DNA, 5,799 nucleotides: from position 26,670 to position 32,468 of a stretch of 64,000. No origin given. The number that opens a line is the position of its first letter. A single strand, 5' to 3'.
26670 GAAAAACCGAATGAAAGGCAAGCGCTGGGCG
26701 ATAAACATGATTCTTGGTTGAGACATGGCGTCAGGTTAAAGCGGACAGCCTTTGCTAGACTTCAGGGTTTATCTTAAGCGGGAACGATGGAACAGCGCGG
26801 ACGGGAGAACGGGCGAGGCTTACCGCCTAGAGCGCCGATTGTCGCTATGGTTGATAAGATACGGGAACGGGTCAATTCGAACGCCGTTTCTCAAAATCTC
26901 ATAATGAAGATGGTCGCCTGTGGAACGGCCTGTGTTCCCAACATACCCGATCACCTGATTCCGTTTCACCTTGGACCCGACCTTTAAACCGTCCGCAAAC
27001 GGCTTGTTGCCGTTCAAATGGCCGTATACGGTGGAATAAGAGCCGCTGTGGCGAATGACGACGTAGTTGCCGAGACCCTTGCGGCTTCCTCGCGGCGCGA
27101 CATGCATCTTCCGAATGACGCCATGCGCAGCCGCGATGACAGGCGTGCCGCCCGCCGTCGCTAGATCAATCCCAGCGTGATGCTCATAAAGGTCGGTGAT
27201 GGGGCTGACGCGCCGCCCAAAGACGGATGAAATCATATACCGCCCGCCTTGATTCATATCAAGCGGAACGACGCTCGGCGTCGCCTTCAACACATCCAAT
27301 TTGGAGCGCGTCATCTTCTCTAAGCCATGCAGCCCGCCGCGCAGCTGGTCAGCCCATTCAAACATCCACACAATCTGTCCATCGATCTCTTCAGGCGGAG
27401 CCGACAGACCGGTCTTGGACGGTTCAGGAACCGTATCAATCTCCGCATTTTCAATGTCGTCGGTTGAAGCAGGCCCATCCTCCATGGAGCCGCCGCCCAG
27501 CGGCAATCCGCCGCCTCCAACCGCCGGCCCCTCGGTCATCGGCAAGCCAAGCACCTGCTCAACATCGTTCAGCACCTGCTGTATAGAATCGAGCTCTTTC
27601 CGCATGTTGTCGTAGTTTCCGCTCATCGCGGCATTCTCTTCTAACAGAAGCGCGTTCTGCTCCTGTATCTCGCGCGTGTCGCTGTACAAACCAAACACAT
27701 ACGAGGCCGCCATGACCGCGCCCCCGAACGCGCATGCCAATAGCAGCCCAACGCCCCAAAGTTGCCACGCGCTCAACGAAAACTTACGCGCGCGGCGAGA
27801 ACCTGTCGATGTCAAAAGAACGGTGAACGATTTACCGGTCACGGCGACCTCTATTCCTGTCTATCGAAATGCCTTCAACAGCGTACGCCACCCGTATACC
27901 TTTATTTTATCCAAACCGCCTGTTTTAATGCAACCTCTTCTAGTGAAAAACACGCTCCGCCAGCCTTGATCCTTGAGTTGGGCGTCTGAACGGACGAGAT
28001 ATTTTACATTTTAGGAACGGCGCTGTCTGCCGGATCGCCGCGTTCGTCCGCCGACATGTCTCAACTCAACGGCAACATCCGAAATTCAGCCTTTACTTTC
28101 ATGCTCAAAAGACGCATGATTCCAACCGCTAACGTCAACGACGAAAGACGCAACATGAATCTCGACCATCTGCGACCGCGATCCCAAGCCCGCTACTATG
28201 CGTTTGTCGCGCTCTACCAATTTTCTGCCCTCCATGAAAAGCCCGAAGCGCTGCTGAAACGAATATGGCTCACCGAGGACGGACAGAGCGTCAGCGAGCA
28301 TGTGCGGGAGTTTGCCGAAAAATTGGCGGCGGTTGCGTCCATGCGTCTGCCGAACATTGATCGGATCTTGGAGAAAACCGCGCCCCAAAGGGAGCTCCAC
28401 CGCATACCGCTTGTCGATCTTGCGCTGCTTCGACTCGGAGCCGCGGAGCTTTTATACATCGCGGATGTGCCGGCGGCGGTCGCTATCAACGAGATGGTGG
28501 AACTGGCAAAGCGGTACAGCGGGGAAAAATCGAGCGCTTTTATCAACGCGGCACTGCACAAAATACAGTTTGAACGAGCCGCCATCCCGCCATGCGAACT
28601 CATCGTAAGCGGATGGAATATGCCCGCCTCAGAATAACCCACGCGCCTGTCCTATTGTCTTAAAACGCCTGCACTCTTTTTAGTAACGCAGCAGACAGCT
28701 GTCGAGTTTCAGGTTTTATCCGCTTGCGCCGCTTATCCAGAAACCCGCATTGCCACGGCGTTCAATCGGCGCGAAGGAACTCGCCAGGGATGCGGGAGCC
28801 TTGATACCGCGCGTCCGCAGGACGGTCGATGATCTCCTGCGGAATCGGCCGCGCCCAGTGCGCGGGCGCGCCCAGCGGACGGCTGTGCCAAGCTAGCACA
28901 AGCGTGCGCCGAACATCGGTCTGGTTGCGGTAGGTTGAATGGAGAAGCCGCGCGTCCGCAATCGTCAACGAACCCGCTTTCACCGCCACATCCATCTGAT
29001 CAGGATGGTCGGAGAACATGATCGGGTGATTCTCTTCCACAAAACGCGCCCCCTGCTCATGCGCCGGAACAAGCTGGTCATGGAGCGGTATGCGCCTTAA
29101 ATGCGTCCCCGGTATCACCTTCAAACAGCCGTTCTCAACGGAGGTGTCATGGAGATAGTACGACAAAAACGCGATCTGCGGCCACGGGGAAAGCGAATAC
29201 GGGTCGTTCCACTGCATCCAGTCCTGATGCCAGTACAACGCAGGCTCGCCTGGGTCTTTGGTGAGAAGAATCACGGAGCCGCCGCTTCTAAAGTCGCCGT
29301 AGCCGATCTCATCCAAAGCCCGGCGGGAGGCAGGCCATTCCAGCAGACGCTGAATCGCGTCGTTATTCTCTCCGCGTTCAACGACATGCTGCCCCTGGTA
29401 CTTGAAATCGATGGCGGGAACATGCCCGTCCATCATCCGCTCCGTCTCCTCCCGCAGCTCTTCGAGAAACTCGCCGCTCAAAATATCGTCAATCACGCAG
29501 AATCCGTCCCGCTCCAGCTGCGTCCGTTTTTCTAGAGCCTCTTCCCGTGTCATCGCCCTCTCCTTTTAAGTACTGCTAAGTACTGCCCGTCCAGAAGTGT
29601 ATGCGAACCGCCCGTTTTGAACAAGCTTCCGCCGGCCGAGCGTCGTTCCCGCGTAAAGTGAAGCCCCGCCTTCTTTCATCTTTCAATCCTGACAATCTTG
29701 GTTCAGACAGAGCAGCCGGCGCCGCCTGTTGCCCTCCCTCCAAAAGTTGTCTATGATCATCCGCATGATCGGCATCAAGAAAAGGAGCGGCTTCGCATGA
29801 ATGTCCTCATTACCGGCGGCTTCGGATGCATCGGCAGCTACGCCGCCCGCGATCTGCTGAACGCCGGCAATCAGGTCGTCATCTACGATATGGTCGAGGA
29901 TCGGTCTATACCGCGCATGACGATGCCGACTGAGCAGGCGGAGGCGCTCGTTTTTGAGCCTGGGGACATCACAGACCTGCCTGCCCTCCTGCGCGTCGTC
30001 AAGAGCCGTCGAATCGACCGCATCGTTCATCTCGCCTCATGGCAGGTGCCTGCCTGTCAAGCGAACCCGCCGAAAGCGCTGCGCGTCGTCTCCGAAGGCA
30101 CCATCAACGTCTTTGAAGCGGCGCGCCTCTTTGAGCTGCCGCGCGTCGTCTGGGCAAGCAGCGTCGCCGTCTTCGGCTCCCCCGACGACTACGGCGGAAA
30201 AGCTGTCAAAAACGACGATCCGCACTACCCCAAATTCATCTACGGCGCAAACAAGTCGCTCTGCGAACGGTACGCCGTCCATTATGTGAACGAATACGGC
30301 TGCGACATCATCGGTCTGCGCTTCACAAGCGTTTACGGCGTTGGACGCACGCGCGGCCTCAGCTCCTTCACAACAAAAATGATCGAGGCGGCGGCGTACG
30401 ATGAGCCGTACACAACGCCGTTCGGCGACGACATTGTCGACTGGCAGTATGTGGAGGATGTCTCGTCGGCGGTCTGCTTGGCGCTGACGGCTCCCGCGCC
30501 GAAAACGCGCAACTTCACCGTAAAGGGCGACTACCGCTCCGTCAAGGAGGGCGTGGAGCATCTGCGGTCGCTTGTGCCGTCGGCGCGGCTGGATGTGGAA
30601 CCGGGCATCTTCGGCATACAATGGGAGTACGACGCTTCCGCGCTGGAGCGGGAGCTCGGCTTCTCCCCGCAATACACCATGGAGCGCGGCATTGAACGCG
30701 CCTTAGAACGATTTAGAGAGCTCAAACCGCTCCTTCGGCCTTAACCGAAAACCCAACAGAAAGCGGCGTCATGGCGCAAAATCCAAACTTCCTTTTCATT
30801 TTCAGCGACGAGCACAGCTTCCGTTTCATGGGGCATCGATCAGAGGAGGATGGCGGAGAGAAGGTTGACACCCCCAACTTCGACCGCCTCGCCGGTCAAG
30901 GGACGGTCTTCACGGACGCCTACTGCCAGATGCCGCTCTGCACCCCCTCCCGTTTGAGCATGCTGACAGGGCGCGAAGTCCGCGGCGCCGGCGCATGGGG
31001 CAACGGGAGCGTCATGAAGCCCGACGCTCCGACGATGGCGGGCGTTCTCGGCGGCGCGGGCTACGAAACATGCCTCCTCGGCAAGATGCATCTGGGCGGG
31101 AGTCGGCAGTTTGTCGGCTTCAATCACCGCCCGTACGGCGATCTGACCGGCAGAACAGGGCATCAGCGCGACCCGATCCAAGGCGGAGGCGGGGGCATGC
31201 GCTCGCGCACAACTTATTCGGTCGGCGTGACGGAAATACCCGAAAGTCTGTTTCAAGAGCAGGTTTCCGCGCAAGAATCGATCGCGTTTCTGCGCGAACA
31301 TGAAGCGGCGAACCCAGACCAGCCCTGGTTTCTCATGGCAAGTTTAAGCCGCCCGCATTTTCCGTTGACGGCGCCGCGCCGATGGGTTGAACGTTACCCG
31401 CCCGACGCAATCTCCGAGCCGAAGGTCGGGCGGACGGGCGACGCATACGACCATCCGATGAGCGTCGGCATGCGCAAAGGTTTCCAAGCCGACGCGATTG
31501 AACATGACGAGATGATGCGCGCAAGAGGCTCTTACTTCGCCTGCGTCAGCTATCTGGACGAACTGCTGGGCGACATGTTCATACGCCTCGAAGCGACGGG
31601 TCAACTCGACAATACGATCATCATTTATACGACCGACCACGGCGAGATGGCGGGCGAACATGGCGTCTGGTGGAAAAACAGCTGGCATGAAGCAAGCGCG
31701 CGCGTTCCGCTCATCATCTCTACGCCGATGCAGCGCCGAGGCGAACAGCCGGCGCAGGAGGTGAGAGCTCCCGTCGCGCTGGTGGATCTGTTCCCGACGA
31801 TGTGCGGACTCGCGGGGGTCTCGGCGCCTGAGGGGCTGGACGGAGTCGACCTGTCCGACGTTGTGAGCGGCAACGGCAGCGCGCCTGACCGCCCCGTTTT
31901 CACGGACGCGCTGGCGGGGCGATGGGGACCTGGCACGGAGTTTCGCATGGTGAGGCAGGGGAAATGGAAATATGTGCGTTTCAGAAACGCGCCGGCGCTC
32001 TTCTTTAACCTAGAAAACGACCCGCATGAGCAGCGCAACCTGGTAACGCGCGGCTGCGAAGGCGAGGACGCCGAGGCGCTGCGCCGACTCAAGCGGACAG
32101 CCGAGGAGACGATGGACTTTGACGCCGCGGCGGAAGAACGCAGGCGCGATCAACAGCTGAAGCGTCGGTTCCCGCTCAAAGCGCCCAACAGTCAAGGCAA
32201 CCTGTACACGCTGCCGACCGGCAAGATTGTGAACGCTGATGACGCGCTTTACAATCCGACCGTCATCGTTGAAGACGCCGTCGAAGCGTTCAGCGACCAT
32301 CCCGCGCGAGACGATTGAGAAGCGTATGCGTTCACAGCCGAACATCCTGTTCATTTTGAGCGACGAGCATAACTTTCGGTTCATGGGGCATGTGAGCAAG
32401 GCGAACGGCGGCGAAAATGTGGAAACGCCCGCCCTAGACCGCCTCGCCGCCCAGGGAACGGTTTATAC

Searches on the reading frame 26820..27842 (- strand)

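Call 11: search_protein_families(library=pfam, proteins=[window:26820-27842:-], max_evalue=0.001)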
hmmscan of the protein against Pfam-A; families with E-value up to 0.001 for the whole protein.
window:26820-27842:- (340 aa): 1 family
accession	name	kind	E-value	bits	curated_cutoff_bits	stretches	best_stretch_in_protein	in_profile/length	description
PF01551.29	Peptidase_M23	-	1.2e-27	96.4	28.7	1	221-325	2-96/96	Peptidase family M23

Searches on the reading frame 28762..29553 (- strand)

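Call 11: search_protein_families(library=pfam, proteins=[window:28762-29553:-], max_evalue=0.001)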
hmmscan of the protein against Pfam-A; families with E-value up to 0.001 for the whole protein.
window:28762-29553:- (263 aa): 1 family
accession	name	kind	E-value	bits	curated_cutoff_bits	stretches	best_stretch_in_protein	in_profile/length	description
PF05721.19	PhyH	-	1.5e-20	74.9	22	1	14-216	2-211/213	Phytanoyl-CoA dioxygenase (PhyH)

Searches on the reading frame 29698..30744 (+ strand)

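Call 11: search_protein_families(library=pfam, proteins=[window:29698-30744:+], max_evalue=0.001)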
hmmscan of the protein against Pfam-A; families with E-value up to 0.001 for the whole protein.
window:29698-30744:+ (348 aa): 6 families
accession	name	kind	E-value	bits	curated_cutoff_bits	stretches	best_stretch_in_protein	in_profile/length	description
PF01370.27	Epimerase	-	2.1e-36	126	20.9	1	36-268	1-230/240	NAD dependent epimerase/dehydratase family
PF16363.11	GDP_Man_Dehyd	-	4.9e-32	112.1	27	1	37-287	1-260/332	GDP-mannose 4,6 dehydratase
PF01073.25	3Beta_HSD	-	1.3e-16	60.9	22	1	37-266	1-232/280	3-beta hydroxysteroid dehydrogenase/isomerase family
PF04321.23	RmlD_sub_bind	-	6.9e-12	45.5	27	1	34-237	1-172/287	RmlD substrate binding domain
PF02719.21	Polysacc_synt_2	-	1.1e-11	44.9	20.2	1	36-209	1-168/293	Polysaccharide biosynthesis protein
PF00106.31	adh_short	-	0.00026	21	26.6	1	35-103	2-70/195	short chain dehydrogenase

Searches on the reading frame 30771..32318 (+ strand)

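Call 11: search_protein_families(library=pfam, proteins=[window:30771-32318:+], max_evalue=0.001)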
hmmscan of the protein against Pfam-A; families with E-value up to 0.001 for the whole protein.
window:30771-32318:+ (515 aa): 4 families
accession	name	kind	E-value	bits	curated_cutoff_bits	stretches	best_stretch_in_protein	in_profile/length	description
PF00884.28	Sulfatase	-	2.7e-46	158.7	25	1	5-350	1-301/301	Sulfatase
PF16347.10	SGSH_C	-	9.4e-11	42.5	29.3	1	295-427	1-134/154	N-sulphoglucosamine sulphohydrolase, C-terminal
PF01663.27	Phosphodiest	-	6.7e-05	23.1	23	0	33-79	19-66/342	Type I phosphodiesterase / nucleotide pyrophosphatase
PF02995.22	DUF229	-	0.00014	21.1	25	1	254-299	305-350/496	Protein of unknown function (DUF229)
